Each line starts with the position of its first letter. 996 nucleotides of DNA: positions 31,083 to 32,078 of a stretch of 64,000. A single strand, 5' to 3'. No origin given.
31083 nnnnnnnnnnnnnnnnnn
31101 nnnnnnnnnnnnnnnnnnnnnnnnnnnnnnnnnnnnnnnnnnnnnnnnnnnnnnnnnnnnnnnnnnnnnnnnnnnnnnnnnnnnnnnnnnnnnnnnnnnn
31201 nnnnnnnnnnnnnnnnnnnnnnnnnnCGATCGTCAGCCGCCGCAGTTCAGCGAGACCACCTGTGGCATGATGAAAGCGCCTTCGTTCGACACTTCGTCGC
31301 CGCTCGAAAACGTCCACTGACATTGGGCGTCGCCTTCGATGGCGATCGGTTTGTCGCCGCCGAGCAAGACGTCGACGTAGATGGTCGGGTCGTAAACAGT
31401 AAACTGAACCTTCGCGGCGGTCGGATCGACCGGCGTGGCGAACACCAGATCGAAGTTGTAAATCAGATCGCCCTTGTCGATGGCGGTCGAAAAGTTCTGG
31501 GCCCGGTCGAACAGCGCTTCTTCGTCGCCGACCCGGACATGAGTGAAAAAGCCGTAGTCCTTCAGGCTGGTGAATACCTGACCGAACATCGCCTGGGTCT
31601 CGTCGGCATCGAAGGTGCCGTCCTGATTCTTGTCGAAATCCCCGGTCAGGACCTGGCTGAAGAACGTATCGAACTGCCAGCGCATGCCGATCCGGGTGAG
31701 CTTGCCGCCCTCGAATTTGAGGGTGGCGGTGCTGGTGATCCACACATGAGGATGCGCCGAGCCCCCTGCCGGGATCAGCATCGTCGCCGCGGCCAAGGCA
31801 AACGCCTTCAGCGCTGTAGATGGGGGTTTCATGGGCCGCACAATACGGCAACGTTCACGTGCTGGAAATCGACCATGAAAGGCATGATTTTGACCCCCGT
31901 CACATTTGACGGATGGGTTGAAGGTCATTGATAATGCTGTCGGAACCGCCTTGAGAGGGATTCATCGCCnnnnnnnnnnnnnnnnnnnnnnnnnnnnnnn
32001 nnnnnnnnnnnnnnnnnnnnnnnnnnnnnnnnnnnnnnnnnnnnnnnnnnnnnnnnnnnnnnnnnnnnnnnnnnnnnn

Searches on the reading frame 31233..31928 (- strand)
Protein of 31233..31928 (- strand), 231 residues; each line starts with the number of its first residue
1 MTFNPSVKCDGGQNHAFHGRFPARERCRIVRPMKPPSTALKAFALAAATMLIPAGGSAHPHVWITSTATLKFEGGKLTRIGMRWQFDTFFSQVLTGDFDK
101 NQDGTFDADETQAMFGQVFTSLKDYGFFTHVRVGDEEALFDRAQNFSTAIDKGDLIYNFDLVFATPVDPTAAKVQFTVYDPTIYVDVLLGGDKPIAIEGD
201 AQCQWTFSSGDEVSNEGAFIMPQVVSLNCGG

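Call 13: search_protein_families(library=pfam, proteins=[window:31233-31928:-], max_evalue=0.001)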
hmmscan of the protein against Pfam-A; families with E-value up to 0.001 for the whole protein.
window:31233-31928:- (231 aa): 1 family
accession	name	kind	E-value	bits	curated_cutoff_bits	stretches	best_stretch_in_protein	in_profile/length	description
PF06226.18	DUF1007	-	2.9e-40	139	27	1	45-209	2-169/211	Protein of unknown function (DUF1007)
